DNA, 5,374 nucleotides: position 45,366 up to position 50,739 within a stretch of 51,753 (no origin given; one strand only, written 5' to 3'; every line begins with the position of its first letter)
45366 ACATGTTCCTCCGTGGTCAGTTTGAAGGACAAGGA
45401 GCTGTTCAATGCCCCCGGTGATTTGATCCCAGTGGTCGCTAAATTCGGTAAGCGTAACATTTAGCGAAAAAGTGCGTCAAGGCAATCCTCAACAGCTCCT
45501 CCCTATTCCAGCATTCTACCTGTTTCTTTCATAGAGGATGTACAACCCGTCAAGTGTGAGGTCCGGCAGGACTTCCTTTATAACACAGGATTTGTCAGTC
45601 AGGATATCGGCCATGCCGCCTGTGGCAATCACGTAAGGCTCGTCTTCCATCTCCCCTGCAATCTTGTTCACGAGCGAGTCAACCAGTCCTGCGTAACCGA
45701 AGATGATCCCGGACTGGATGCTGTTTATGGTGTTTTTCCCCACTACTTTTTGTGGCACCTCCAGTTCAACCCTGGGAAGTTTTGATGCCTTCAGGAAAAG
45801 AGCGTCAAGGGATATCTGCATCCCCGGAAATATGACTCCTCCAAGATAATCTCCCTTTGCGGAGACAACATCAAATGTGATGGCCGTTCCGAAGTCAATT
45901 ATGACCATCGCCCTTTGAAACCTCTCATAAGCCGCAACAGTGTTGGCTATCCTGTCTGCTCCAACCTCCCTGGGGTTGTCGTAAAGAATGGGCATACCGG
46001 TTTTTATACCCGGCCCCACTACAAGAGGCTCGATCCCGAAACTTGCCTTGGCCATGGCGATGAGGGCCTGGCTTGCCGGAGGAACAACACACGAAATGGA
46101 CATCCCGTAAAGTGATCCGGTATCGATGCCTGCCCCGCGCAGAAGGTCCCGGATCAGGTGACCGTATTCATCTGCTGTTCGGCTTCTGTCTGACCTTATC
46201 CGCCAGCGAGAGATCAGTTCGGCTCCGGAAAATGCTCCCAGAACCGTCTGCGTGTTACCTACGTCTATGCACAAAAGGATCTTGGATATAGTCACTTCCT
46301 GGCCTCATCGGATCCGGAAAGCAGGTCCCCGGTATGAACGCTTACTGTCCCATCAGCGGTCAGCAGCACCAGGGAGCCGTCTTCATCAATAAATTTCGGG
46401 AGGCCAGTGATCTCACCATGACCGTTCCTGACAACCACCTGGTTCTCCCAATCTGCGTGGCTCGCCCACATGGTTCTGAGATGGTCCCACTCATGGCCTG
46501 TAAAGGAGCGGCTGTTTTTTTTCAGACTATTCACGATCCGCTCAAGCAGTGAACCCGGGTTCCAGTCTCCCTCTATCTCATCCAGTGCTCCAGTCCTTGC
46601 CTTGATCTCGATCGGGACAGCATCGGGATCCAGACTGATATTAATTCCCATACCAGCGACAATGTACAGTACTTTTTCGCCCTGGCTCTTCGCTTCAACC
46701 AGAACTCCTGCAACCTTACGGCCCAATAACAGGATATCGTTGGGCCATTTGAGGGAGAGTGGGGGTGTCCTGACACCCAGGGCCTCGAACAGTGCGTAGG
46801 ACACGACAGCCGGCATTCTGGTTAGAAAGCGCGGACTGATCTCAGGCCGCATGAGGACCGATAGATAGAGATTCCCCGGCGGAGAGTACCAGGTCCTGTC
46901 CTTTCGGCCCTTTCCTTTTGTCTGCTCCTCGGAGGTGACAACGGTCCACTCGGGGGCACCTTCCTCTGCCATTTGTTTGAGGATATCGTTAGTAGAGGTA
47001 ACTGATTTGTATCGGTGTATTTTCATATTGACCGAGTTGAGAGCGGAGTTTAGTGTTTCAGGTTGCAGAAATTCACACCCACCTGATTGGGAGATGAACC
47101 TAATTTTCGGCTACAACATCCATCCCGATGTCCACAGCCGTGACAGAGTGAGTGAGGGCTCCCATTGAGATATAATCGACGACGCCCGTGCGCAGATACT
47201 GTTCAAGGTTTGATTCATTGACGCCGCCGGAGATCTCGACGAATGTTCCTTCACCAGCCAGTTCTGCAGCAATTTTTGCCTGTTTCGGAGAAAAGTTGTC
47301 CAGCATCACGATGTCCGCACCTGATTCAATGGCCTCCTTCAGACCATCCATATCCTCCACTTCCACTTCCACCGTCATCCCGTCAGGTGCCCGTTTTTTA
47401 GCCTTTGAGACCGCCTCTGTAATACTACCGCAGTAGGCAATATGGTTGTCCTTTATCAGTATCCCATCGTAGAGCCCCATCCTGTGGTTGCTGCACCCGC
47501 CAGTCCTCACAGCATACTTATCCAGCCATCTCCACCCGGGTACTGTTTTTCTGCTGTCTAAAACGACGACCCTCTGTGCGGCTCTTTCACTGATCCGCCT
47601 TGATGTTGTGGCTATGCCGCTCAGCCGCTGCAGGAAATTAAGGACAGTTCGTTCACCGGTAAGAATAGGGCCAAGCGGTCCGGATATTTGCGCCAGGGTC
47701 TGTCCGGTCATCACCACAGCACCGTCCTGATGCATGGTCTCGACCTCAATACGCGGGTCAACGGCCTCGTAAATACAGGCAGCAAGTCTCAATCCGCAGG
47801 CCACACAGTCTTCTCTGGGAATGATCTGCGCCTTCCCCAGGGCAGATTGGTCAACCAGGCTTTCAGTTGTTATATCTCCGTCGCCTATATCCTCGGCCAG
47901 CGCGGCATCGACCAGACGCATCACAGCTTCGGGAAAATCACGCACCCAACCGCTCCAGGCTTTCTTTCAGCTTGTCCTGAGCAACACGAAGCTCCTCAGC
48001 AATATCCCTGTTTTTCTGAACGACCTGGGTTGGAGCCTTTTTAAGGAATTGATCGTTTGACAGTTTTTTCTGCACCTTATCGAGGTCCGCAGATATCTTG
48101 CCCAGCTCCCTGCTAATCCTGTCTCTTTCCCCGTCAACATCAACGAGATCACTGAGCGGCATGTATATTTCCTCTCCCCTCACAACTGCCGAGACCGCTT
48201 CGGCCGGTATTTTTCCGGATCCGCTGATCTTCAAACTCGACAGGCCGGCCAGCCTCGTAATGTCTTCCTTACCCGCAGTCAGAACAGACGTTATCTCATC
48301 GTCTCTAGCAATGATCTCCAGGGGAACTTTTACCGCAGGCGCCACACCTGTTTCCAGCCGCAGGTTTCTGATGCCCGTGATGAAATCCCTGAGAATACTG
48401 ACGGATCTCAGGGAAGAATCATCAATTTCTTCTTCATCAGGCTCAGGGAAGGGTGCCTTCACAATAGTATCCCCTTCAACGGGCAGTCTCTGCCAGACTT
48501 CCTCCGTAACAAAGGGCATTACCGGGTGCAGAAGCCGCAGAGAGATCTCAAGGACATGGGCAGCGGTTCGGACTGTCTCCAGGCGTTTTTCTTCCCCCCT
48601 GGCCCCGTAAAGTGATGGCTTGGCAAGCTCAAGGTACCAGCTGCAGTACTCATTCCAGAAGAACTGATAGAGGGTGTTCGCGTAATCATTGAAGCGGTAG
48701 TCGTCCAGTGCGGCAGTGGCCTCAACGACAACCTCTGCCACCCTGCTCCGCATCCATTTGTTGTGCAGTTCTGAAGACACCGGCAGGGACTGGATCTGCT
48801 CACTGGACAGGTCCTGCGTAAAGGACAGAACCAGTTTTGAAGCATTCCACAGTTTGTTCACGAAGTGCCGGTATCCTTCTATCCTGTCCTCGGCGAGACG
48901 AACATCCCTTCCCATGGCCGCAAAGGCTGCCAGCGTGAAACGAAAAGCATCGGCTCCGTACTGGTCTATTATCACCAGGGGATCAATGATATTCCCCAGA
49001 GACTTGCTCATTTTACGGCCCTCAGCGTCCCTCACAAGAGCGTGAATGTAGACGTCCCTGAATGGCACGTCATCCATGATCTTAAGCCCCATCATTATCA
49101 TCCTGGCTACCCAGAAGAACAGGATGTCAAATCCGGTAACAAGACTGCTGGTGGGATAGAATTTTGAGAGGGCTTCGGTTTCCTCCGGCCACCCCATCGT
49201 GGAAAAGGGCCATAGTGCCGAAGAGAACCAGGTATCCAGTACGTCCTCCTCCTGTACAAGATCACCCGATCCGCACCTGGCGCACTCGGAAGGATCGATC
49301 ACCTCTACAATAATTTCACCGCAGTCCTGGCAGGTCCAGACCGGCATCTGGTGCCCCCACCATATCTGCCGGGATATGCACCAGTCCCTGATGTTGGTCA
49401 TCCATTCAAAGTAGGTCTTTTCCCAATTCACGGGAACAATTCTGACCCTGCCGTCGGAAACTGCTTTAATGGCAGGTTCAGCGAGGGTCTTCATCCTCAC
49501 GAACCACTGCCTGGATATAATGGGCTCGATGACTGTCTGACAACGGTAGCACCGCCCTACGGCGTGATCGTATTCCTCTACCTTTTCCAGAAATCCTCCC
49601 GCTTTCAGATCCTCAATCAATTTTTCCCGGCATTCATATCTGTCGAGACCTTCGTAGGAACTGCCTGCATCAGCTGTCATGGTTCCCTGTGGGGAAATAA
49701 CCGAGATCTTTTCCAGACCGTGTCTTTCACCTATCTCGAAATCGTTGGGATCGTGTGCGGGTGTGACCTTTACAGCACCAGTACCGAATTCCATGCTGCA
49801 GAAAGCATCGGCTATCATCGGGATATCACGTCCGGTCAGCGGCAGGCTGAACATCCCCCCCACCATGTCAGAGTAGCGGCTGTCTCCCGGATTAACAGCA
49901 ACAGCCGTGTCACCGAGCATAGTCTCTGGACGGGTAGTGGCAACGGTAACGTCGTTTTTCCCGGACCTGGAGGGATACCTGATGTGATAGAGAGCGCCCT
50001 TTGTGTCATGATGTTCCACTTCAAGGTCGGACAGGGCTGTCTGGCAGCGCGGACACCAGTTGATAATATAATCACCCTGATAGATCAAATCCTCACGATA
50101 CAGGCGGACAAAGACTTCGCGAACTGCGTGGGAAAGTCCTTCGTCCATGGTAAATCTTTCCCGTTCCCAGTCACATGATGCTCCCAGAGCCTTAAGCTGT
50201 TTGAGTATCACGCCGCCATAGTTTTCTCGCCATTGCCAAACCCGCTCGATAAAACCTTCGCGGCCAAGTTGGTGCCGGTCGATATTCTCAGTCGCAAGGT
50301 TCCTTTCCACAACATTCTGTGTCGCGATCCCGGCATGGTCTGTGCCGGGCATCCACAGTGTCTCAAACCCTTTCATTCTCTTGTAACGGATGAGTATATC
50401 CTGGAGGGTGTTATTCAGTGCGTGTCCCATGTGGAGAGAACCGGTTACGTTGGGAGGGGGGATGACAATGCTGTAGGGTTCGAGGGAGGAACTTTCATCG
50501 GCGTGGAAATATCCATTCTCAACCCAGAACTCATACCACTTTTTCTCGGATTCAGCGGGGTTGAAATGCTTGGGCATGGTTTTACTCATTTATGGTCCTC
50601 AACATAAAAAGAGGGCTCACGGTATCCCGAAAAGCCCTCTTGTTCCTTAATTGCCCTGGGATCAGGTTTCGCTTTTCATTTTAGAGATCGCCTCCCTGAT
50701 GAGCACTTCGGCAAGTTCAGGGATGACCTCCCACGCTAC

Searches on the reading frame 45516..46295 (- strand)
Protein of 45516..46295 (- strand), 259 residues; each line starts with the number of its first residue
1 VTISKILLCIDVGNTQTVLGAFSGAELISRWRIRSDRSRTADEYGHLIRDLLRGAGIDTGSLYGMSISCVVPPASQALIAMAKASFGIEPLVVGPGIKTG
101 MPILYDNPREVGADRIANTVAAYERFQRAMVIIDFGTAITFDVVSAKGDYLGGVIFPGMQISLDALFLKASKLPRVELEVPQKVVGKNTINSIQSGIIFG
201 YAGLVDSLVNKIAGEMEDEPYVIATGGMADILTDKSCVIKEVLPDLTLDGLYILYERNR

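Call 23: search_protein_families(library=pfam, proteins=[window:45516-46295:-], max_evalue=1)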
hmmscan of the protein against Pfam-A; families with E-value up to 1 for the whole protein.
window:45516-46295:- (259 aa): 1 family
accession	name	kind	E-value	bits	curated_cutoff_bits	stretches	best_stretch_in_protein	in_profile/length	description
PF03309.20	Pan_kinase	-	2.9e-74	249.8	24.7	1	7-210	1-204/205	Type III pantothenate kinase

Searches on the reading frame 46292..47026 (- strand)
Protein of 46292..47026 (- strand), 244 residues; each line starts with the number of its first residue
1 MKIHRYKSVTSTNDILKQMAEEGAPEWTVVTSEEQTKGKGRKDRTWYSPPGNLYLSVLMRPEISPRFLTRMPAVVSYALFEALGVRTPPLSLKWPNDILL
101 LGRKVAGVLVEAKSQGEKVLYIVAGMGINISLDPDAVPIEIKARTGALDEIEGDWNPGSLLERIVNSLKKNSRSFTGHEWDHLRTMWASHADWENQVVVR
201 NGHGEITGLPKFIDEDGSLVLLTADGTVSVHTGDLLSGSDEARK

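Call 23: search_protein_families(library=pfam, proteins=[window:46292-47026:-], max_evalue=1)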
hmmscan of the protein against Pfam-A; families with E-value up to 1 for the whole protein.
window:46292-47026:- (244 aa): 3 families
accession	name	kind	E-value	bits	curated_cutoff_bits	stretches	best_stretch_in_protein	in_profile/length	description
PF03099.24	BPL_LplA_LipB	-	5.2e-22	78.6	21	1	8-129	4-133/133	Biotin/lipoate A/B protein ligase family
PF02237.23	BPL_C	-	4.7e-05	23.6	21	1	196-234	5-44/48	Biotin protein ligase C terminal domain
PF16917.10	BPL_LplA_LipB_2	-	0.00029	20.9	27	1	52-169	41-163/183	Biotin/lipoate A/B protein ligase family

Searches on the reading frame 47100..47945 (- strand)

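Call 23: search_protein_families(library=pfam, proteins=[window:47100-47945:-], max_evalue=1)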
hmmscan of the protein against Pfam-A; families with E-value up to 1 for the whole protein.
window:47100-47945:- (281 aa): 5 families
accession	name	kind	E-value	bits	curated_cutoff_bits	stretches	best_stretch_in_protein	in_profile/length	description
PF01729.25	QRPTase_C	-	2.2e-55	187.4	23.1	1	111-276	1-169/169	Quinolinate phosphoribosyl transferase, C-terminal domain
PF02749.22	QRPTase_N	-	1.3e-19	70.6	27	1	24-109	1-82/82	Quinolinate phosphoribosyl transferase, N-terminal domain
PF21455.3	PylD_N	-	0.02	15.2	27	1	195-215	75-95/112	Pyrrolysine biosynthesis protein PylD, N-terminal domain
PF12683.13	DUF3798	-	0.079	12.9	24.6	1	175-245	72-141/271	Protein of unknown function (DUF3798)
PF05430.17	Methyltransf_30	-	0.16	12.3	22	1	186-222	27-63/124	S-adenosyl-L-methionine-dependent methyltransferase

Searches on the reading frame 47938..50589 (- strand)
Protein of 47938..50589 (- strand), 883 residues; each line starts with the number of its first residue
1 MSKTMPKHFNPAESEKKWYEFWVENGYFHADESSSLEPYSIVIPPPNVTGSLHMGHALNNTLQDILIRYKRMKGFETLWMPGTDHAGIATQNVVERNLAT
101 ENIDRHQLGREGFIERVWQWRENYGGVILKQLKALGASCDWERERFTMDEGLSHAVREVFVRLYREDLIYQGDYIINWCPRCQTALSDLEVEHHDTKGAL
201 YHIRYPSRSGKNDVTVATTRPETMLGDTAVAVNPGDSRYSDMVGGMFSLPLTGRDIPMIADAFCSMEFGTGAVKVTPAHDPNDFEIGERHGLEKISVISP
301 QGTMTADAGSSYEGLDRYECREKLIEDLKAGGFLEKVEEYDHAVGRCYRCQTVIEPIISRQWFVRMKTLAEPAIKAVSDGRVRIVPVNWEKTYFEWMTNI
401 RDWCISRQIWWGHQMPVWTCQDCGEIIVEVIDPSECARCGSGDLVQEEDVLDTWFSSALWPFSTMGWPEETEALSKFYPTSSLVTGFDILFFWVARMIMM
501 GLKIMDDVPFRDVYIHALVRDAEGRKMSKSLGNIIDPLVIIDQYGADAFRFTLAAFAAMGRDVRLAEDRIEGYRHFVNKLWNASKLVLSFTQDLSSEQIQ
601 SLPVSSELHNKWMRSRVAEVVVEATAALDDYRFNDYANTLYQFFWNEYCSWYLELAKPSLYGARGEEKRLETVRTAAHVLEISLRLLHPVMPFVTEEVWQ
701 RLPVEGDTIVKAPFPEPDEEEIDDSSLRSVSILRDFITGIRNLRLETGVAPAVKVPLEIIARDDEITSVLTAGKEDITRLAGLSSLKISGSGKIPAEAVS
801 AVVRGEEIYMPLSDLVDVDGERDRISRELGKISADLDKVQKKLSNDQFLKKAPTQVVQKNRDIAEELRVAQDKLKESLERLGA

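Call 23: search_protein_families(library=pfam, proteins=[window:47938-50589:-], max_evalue=1)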
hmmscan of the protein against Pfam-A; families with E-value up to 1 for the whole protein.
window:47938-50589:- (883 aa): 13 families
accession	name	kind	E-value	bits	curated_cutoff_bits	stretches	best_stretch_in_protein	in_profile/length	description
PF00133.28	tRNA-synt_1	-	1.1e-149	499.1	22.7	1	17-565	1-413/414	tRNA synthetases class I (I, L, M and V)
PF08264.19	Anticodon_1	-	9.3e-40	136.3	25.1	1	610-756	1-145/148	Anticodon-binding domain of tRNA ligase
PF09334.17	tRNA-synt_1g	-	4e-22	79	20.1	3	46-192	8-136/391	tRNA synthetases class I (M)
PF10458.14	Val_tRNA-synt_C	-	1.4e-15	57.8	25.9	1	817-882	1-66/66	Valyl tRNA synthetase tRNA binding arm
PF13603.12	tRNA-synt_1_2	-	1.6e-11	44.5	25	1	247-304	89-146/185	Leucyl-tRNA synthetase, editing domain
PF01406.26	tRNA-synt_1e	-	1e-05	25.5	27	1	505-554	232-281/301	tRNA synthetases class I (C) catalytic domain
PF21349.2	RUBY_RBDX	-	0.13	12.2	26.5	0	418-441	1-24/30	Rubrerythrin, rubredoxin-like domain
PF06221.18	zf-C2HC5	-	0.4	11.2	25.8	1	419-448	19-48/54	Putative zinc finger motif, C2HC5-type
PF23458.2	DUF7130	-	0.41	11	35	1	412-441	48-78/89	Domain of unknown function (DUF7130)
PF09723.15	Zn_ribbon_8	-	0.45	11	34.4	1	419-445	7-38/41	Zinc ribbon domain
PF01155.25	HypA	-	0.52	10.8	28.9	0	392-444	46-97/112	Hydrogenase/urease nickel incorporation, metallochaperone, hypA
PF17032.10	Zn_ribbon_15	-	0.62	11.3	28.9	0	409-441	29-60/73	zinc-ribbon family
PF12773.13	DZR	-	0.65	10.6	27.3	0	419-441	14-32/45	Double zinc ribbon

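Call 40: find_homologous_proteins(query=window:47938-50589:-, max_evalue=1e-50)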
Query window:47938-50589:- (883 aa): 8000 proteins with E <= 1e-50 among 8000 candidates; the best 120 are listed.
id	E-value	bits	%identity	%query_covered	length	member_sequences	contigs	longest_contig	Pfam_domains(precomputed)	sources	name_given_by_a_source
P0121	0.0e+0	2057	100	100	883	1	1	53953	PF09334.18,PF01406.26,PF08264.20,PF13603.13,PF00133.29,PF10458.15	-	-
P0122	0.0e+0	1770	84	100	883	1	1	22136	PF09334.18,PF01406.26,PF08264.20,PF13603.13,PF00133.29,PF10458.15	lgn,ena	-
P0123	0.0e+0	1534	73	100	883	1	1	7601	PF09334.18,PF01406.26,PF08264.20,PF13603.13,PF00133.29,PF10458.15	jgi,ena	-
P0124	0.0e+0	1534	73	100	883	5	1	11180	PF09334.18,PF01406.26,PF08264.20,PF13603.13,PF00133.29,PF10458.15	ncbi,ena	-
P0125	0.0e+0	1453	68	100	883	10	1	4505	PF09334.18,PF08264.20,PF13603.13,PF00133.29,PF10458.15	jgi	jgi:valyl-tRNA synthetase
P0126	0.0e+0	1449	68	100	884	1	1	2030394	PF09334.18,PF08264.20,PF13603.13,PF00133.29,PF10458.15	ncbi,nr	ncbi:MAG: valine--tRNA ligase [bacterium]|nr:MAG: valine--tRNA ligase [bacterium]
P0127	0.0e+0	1448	68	100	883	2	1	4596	PF09334.18,PF08264.20,PF13603.13,PF00133.29,PF10458.15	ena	-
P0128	0.0e+0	1446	69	99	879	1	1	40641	PF09334.18,PF08264.20,PF13603.13,PF00133.29,PF10458.15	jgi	-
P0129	0.0e+0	1443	68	100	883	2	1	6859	PF09334.18,PF08264.20,PF13603.13,PF00133.29,PF10458.15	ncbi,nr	ncbi:valine--tRNA ligase [bacterium]|nr:valine--tRNA ligase [bacterium]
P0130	0.0e+0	1442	69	100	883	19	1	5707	PF09334.18,PF08264.20,PF13603.13,PF00133.29,PF10458.15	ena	-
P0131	0.0e+0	1442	69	100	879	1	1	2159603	PF09334.18,PF08264.20,PF13603.13,PF00133.29,PF10458.15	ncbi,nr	ncbi:MAG: valine--tRNA ligase [bacterium]|nr:MAG: valine--tRNA ligase [bacterium]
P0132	0.0e+0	1442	68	100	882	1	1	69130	PF09334.18,PF01406.26,PF08264.20,PF13603.13,PF00133.29,PF10458.15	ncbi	-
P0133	0.0e+0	1440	68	100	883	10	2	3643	PF09334.18,PF01406.26,PF08264.20,PF13603.13,PF00133.29,PF10458.15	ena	-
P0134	0.0e+0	1439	68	100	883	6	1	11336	PF09334.18,PF01406.26,PF08264.20,PF13603.13,PF00133.29,PF10458.15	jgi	jgi:valyl-tRNA synthetase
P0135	0.0e+0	1438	68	100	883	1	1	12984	PF09334.18,PF08264.20,PF13603.13,PF00133.29,PF10458.15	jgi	-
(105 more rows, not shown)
